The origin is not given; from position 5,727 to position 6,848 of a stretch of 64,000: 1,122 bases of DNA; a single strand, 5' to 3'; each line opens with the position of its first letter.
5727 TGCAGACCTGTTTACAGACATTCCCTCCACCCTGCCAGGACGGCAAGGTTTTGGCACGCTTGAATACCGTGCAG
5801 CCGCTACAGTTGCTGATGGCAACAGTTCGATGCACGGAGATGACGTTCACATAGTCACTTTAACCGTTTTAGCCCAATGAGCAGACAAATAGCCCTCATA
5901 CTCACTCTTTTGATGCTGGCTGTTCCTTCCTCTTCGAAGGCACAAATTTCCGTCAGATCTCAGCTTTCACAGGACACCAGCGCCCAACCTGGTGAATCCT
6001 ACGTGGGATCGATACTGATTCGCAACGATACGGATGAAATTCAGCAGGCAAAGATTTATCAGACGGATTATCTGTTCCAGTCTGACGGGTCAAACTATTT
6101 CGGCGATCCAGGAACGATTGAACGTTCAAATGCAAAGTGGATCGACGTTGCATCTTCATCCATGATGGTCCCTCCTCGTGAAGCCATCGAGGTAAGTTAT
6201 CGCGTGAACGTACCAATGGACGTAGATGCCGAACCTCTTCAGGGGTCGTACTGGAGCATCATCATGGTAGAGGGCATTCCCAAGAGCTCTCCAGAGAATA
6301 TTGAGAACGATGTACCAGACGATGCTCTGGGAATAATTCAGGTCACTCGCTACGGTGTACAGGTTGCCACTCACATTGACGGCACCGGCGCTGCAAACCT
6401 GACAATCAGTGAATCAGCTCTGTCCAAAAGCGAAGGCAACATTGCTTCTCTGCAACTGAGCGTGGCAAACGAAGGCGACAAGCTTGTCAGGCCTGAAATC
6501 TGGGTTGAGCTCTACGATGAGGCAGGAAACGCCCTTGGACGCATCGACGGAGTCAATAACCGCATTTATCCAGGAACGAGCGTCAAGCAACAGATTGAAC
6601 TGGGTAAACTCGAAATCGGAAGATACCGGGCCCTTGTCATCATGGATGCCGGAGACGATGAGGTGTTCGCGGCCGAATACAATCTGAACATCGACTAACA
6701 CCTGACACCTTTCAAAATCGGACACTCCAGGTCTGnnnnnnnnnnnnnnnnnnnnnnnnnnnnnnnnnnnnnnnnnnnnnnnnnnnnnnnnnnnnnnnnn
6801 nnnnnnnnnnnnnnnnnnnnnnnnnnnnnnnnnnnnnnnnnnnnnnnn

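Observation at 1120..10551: Candidate undescribed chaperone-usher-like fimbrial system in an FCB-group bacterium (adhesin, 3 pilins, chaperone, usher::MscS)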

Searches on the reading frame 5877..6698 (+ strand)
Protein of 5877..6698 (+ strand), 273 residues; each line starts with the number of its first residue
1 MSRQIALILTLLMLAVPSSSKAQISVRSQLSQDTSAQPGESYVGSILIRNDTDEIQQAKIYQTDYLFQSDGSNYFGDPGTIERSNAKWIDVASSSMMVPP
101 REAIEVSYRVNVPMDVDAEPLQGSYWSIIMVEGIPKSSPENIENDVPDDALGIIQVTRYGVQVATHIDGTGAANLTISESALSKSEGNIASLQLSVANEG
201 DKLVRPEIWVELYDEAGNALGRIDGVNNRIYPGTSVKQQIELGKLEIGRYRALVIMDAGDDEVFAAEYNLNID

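Call 3: search_protein_families(library=pfam, proteins=[window:5877-6698:+], max_evalue=1)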
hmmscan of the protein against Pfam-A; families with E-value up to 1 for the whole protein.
window:5877-6698:+ (273 aa): 1 family
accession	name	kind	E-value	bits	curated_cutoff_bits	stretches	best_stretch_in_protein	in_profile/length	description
PF06280.18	fn3_5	-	0.23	12.6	27.6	1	61-118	33-86/112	Fn3-like domain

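Call 4: search_protein_families(library=ncbifam, proteins=[window:5877-6698:+], max_evalue=1)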
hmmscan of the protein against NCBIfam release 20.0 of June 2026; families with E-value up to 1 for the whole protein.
window:5877-6698:+ (273 aa): 1 family
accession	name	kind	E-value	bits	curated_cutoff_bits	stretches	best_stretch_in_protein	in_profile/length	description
NF038353.1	FxLYD_dom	domain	0.0013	18.6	23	1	196-240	10-55/71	FxLYD domain-containing protein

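Call 6: search_solved_structures(query=window:5877-6698:+, max_evalue=10)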
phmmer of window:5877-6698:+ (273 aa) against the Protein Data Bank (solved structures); distinct sequences matched with E-value up to 10: 0.

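Call 9: find_homologous_proteins(query=window:5877-6698:+)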
Query window:5877-6698:+ (273 aa): 741 proteins with E <= 0.001 among 1610 candidates; the best 120 are listed.
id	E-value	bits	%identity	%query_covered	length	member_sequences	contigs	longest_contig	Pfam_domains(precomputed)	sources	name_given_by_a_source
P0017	1.6e-171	587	100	100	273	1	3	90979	-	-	-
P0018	6.0e-156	535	89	100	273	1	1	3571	-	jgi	-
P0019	1.8e-155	534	89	100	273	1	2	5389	-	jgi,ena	-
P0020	3.9e-134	464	77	100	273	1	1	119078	-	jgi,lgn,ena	-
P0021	3.0e-124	432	69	100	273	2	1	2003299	-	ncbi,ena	-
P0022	2.0e-117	409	69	95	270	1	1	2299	-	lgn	-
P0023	9.8e-117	407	66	100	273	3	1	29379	-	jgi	-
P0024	9.6e-115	400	67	94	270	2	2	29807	-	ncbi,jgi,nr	ncbi:hypothetical protein HQ496_06130 [bacterium]|nr:hypothetical protein [bacterium]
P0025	1.5e-114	400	68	99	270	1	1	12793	-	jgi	-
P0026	1.2e-112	394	66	96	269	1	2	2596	-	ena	-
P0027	3.2e-112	392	63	100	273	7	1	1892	-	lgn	-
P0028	8.7e-112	391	63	100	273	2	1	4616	-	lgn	-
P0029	1.6e-111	390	65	92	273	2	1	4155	-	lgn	-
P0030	7.0e-111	388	65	100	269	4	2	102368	-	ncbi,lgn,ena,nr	ncbi:MAG: hypothetical protein O3B41_03035 [Bacteroidetes bacterium]|nr:hypothetical protein [Bacter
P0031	3.8e-110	385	67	95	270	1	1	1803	-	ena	-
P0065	6.8e-84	299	52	95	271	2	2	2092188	-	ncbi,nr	ncbi:MAG: hypothetical protein JJ896_05400 [Rhodothermales bacterium]|nr:hypothetical protein [Rhodo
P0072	2.0e-78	282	48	99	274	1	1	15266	-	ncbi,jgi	jgi:hypothetical protein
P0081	1.2e-74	269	48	93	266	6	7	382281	-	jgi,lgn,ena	jgi:hypothetical protein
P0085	6.1e-74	267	46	100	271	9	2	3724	-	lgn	-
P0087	1.6e-73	265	45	100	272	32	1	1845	-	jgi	jgi:hypothetical protein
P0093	9.3e-73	263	47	97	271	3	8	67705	-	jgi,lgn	-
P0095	2.7e-72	261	46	93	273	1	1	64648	-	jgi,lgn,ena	-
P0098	3.8e-72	261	45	100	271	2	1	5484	-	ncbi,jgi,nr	ncbi:MAG: hypothetical protein FJ217_14880 [Ignavibacteria bacterium]|nr:hypothetical protein [Ignav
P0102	6.8e-72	260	46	96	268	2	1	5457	-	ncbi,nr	ncbi:MAG: hypothetical protein HY563_03115 [Ignavibacteriales bacterium]|nr:hypothetical protein [Ig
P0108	2.4e-71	258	46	92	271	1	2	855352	-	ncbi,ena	-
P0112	8.4e-71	257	44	99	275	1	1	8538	-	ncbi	-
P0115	1.0e-70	256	44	97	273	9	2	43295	-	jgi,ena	-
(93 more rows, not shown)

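Call 11: find_encoding_contigs(protein=P0065, flank=10000, max_places=2)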
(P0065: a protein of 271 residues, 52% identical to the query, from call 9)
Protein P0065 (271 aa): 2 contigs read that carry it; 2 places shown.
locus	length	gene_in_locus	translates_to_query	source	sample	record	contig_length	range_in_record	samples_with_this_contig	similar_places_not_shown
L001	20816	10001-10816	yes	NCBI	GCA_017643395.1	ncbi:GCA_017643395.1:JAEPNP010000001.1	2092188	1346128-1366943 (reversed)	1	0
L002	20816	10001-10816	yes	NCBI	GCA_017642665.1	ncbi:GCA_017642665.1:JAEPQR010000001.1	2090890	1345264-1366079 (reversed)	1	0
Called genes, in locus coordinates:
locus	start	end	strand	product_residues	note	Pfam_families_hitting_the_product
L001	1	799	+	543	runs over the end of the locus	PF10079:Rossmann-like_BshC, PF24850:CC_BshC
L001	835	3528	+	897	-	PF00133:tRNA-synt_1, PF09334:tRNA-synt_1g, PF13603:tRNA-synt_1_2, PF08264:Anticodon_1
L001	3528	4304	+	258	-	PF02585:PIG-L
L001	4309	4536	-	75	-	PF09957:VapB_antitoxin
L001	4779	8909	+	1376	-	PF18962:Por_Secre_tail (faint)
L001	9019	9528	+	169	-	-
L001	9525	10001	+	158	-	-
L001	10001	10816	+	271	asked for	-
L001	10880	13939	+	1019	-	PF13620:CarboxypepD_reg (faint)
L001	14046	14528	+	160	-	-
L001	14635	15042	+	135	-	-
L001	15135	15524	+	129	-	PF03965:Penicillinase_R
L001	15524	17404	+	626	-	PF05569:Peptidase_M56, PF03544:TonB_C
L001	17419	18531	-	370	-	-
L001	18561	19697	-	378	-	PF17170:DUF5128, PF01436:NHL (faint)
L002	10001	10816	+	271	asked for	-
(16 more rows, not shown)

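Call 12: find_encoding_contigs(protein=P0108, flank=10000, max_places=2)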
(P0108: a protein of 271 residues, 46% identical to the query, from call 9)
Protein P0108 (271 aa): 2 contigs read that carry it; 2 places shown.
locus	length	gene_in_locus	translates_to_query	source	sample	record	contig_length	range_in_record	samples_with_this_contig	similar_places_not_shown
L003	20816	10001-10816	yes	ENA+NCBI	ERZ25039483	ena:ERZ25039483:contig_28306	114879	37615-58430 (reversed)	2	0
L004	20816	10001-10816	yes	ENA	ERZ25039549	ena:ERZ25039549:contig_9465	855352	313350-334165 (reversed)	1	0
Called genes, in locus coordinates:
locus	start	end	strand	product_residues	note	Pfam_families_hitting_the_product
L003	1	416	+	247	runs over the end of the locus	PF00988:CPSase_sm_chain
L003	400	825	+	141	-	PF00117:GATase, PF07722:Peptidase_C26 (weak)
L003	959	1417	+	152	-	-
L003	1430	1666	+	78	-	-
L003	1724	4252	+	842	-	PF25596:CPSase_L_D1, PF01071:GARS_A (faint), PF02222:ATP-grasp (faint), PF02786:CPSase_L_D2, PF07478:Dala_Dala_lig_C (faint), PF02787:CPSase_L_D3, PF25596:CPSase_L_D1, PF02786:CPSase_L_D2, +1 more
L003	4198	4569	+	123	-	PF02786:CPSase_L_D2 (weak)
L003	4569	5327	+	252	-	PF03544:TonB_C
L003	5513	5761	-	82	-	-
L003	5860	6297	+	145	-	-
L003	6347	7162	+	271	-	PF05597:Phasin, PF09954:DUF2188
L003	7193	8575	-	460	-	PF03007:WS_DGAT_cat, PF06974:WS_DGAT_C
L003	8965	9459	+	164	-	-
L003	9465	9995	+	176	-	-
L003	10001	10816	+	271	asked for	-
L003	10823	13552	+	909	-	PF10633:NPCBM_assoc (faint), PF13620:CarboxypepD_reg (faint), PF13715:CarbopepD_reg_2 (faint)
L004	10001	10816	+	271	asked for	-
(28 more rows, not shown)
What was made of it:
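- The genomic context differs from locus to locus (calls 11, 12).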

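Call 15: find_related_loci(query=A1, collection=genome_contigs, flank=10000)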
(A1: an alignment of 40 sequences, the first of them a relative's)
Query A1 (273 aa) in genome_contigs; peptide patterns used: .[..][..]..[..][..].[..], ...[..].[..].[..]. (x = any residue, [..] = any of these).
337 stretches matched a pattern; 304 encode a relative of the query (tblastn E <= 1e-3); the best 80 are kept; 78 distinct loci.
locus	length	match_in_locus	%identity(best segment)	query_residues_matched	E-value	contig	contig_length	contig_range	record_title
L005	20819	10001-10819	69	1-273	1e-132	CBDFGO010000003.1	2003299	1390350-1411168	MAG: Rhodothermales bacterium isolate 28387fc5-9e00-4dd0-aba9-54588f9ed8d6 genome assembly, contig: contig_3, whole geno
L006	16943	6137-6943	65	1-273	6e-120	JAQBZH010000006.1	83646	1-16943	MAG: Bacteroidetes bacterium isolate casp150-mb.57 NODE_659_length_83646_cov_0.186781, whole genome shotgun sequence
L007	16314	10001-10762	67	17-273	6e-120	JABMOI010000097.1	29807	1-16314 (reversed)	MAG: bacterium isolate bin.449 k141_2698041, whole genome shotgun sequence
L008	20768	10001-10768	64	18-273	5e-115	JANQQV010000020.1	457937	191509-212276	MAG: Rhodothermales bacterium isolate IP29b_bin.39 k99_427158, whole genome shotgun sequence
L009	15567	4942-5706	65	16-273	1e-113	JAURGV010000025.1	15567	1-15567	MAG: Rhodothermales bacterium isolate SFB_649D_100_68 NODE_25_length_15567_cov_2.713493, whole genome shotgun sequence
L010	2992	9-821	53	1-273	5e-98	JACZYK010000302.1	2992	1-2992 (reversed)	MAG: Bacteroidetes bacterium isolate B26T1B8 B26T1B8_NODE76777, whole genome shotgun sequence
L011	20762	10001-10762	56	18-273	6e-92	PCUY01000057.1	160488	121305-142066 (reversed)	MAG: Bacteroidetes bacterium CG12_big_fil_rev_8_21_14_0_65_60_17 CG12_8_21_14_0.65_scaffold_25_c, whole genome shotgun s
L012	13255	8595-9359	55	20-273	3e-92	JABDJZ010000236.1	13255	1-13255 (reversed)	MAG: Rhodothermales bacterium isolate SS_bin_36 k127_2389082, whole genome shotgun sequence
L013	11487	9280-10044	54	20-273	1e-91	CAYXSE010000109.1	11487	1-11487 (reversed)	MAG TPA_asm: uncultured Rhodothermales bacterium isolate SRP215229_co1_23 genome assembly, contig: NODE_3705_length_1148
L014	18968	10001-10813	50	3-273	8e-91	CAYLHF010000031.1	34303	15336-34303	MAG TPA_asm: uncultured Rhodothermales bacterium isolate binchicken_co275_59 genome assembly, contig: NODE_1319_length_3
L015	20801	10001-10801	53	7-273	2e-88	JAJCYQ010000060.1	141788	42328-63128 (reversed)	MAG: Bacteroidota bacterium isolate OFTM130 OFTM130_59, whole genome shotgun sequence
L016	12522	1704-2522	48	3-272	6e-86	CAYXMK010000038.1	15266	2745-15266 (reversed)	MAG TPA_asm: uncultured Ignavibacteriaceae bacterium isolate binchicken_co274_38 genome assembly, contig: NODE_9829_leng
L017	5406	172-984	48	3-272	8e-82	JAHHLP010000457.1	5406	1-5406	MAG: Rhodothermia bacterium isolate HDS-18 SC9685-86-88_k127_478724, whole genome shotgun sequence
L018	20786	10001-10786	48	7-272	2e-80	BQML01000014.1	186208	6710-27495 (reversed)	MAG: Bacteroidia bacterium HBSIN02 DNA, sequence014, whole genome shotgun sequence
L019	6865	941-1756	48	1-272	3e-80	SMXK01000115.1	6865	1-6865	MAG: Bacteroidetes bacterium isolate N075bin62 k141_1233647, whole genome shotgun sequence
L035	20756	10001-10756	46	22-272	5e-77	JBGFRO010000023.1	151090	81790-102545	MAG: Bacteroidota bacterium isolate BA1A45.2019.Bin.33 NODE_131_length_151090_cov_11.994555, whole genome shotgun sequen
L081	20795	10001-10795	43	5-273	2e-67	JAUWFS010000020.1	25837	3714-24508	MAG: Deltaproteobacteria bacterium isolate CSMAG_2222 CSMAG_2222_k141_33559_length_25837_cov_15.0000, whole genome shotg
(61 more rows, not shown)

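Call 20: predict_structure(alignment_id=A1)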
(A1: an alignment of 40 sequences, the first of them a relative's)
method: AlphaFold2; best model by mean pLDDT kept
length: 273 residues; sequences in the alignment: 40
mean_pLDDT: 91.6   pTM: 0.81
mean pLDDT of the five models: 91.6, 91.0, 90.6, 89.9, 89.8
residues with pLDDT >= 90: 216; 70-90: 37; 50-70: 20; < 50: 0
segments of 3 or more residues with pLDDT < 50: none
pLDDT, mean of each block of 10 residues (from residue 1): 85 68 84 97 97 91 95 94 96 94 97 96 97 82 68 73 97 96 93 98 97 97 96 97 96 96 96 92
secondary structure, 60 per line:
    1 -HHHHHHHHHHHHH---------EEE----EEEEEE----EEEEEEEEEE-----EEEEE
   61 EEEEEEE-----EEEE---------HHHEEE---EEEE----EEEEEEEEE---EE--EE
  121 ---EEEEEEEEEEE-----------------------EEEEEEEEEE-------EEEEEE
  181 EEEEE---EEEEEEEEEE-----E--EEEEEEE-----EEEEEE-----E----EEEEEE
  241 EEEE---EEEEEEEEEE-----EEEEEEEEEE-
elements in order: H2-14 E24-26 E31-36 E41-50 E56-67 E73-76 E89-91 E95-98 E103-111 E124-134 E158-167 E175-185 E189-198 E207-213 E219-224 E235-244 E248-257 E263-272
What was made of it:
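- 5877..6698 (+): g5: 273-aa periplasmic protein with two beta-sandwich domains, chaperone-like and WxLIP-like. It is the most conserved component. The AF2 model has pLDDT 91.6 and pTM 0.81 (call 20).
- On Chaperone-usher pathway (PapD-like chaperone, Usher, fimbrial subunit families): The AF2 model has pLDDT 91.6 and two beta-sandwich domains (call 20).
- g5: the AF2 model (pLDDT 91.6) is two beta-sandwiches with a long, lower-confidence loop before the last strand of domain 1 (call 20).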

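Call 23: fold_search(model_id=the predicted structure, library=pdb)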
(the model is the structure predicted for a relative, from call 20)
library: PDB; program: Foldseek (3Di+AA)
matches with E <= 10: 1846; with E <= 0.001: 251
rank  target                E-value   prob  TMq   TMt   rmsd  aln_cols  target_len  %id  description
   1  9i25_C                4.5e-13  1.00  0.50  0.53   7.3       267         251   16  WxLIP from Enterococcus faecium locus A bound to long WxL (released 2026-01-28)
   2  9i1y_B                3.2e-12  1.00  0.46  0.48   7.2       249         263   16  WxLIP from Enterococcus faecium (released 2026-01-28)
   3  9i1y_A                4.6e-12  1.00  0.47  0.48   7.2       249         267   16  WxLIP from Enterococcus faecium (released 2026-01-28)
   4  8jmw_A                1.3e-09  1.00  0.31  0.18  11.8       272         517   12  Fibril form of serine peptidase Vpr (released 2023-12-06)
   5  6k73_B                7.6e-09  1.00  0.46  0.57   7.7       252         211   13  Chaperone-tip adhesin complex is vital for synergistic activation of CFA/I fimbriae biogenesis (released 2020-06-10)
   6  7ptb                  1.7e-08  1.00  0.31  0.27  15.1       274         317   11  Crystal structure of the SPD-2 domain of human CEP192 (released 2022-04-06)
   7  7sqc_F0               2.5e-08  1.00  0.29  0.26  15.4       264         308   12  Ciliary C1 central pair apparatus isolated from Chlamydomonas reinhardtii (released 2022-04-13)
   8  4kkp_B                3.1e-08  1.00  0.28  0.32  14.7       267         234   13  Crystal structure of Vibrio cholerae RbmA (crystal form 2) (released 2013-05-22)
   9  5ghu                  4.9e-08  1.00  0.41  0.53   8.1       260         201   13  Crystal structure of YadV chaperone at 1.63 Angstrom (released 2017-06-28)
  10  6fqa_C                4.9e-08  1.00  0.42  0.49   8.3       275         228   11  Crystal structure of the CsuC-CsuA/B chaperone-subunit preassembly complex of the archaic chaperone-usher Csu pili of  (released 2018-09-26)
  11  6fqa_A                7.6e-08  1.00  0.44  0.52   8.3       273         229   13  Crystal structure of the CsuC-CsuA/B chaperone-subunit preassembly complex of the archaic chaperone-usher Csu pili of  (released 2018-09-26)
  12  5d6h_A                8.0e-08  1.00  0.42  0.49   9.0       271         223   13  Crystal structure of CsuC-CsuA/B chaperone-major subunit pre-assembly complex from Csu biofilm-mediating pili of Acine (released 2015-11-04)
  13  4y2o_A                9.3e-08  1.00  0.46  0.57   7.6       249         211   12  Structure of CFA/I pili chaperone-major subunit complex (CfaA-CfaB) (released 2016-08-10)
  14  4ncd                  9.8e-08  1.00  0.45  0.56   7.8       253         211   12  Crystal Structure of Class 5 Fimbriae Chaperone CfaA (released 2014-08-27)
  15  6fjy_A                1.1e-07  1.00  0.43  0.52   8.3       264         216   11  Crystal structure of CsuC-CsuE chaperone-tip adhesion subunit pre-assembly complex from archaic chaperone-usher Csu pi (released 2018-05-16)
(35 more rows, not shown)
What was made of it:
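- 5877..6698 (+): Foldseek top hits are WxLIP 9i25_C (E 4.5e-13), then CU chaperones at 1e-8 to 1e-6 (call 23).
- On WxL / WxLIP cluster: WxLIP is the top Foldseek match (E 4.5e-13, TM about 0.5; call 23).
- Closest known: Classical and archaic chaperone-usher pili. Same: g5's fold matches CfaA, YadV, CsuC and FimC (call 23).
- Closest known: WxL / WxLIP. Same: g5's best structural match is WxLIP (9i25_C, 9i1y; call 23).
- Foldseek gives WxLIP at E 4.5e-13, then CfaA, YadV, CsuC, CupB2, FimC and Caf1M at 1e-8 to 1e-6 (call 23). WxLIP is the top structural match of g5, including a WxLIP-WxL complex (9i25_C, E 4.5e-13; call 23).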

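Call 39: search_solved_structures(query=A1, max_evalue=10, show_alignments=3)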
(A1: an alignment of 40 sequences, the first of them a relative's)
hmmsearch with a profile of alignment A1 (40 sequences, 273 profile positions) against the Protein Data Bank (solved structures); distinct sequences matched with E-value up to 10: 1.
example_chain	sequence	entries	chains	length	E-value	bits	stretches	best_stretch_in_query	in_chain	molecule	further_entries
3kh5_A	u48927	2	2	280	0.68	12.1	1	230-267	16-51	protein MJ1225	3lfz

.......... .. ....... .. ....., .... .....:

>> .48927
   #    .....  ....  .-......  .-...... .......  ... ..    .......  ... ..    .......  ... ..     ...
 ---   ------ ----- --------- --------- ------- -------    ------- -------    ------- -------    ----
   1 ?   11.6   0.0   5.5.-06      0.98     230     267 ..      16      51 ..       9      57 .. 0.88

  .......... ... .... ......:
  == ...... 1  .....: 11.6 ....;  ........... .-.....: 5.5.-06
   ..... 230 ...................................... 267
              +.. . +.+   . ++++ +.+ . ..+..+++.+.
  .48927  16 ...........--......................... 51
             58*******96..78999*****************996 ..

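Call 59: search_protein_families(library=pfam, alignment_id=A1, max_evalue=1)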
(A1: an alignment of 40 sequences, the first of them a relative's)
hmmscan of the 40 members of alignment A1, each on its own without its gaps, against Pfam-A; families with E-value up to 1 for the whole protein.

A. member 1, P0017 (273 aa): 1 family
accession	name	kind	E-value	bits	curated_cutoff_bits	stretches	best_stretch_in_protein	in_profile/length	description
PF06280.18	fn3_5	-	0.23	12.6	27.6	1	61-118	33-86/112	Fn3-like domain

B. families by the number of members that match (of 40 scanned): 24 families
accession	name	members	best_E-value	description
PF06280.18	fn3_5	27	4.3e-06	Fn3-like domain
PF06030.18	WxLIP_PGBD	18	0.00089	WxL Interacting Protein, peptidoglycan binding domain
PF18984.5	DUF5717_N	4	0.19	Family of unknown function (DUF5717)N-terminal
PF11906.13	DUF3426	3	0.013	Protein of unknown function (DUF3426)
PF07705.17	CARDB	3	0.023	CARDB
PF16967.11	TcfC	3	0.082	E-set like domain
PF10633.15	NPCBM_assoc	2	0.0023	NPCBM-associated, NEW3 domain of alpha-galactosidase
PF03160.20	Calx-beta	2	0.039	Calx-beta domain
PF17386.8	LBP_C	2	0.18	Lacto-N-biose phosphorylase C-terminal domain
PF19190.6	BACON_2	1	0.007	Viral BACON domain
PF18962.6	Por_Secre_tail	1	0.0085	Secretion system C-terminal sorting domain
PF01828.24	Peptidase_A4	1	0.019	Peptidase A4 family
PF25549.1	DUF7927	1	0.043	Domain of unknown function (DUF7927)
PF12690.13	BsuPI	1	0.05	Intracellular proteinase inhibitor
PF05506.17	PLipase_C_C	1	0.053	Bacterial phospholipase C, C-terminal domain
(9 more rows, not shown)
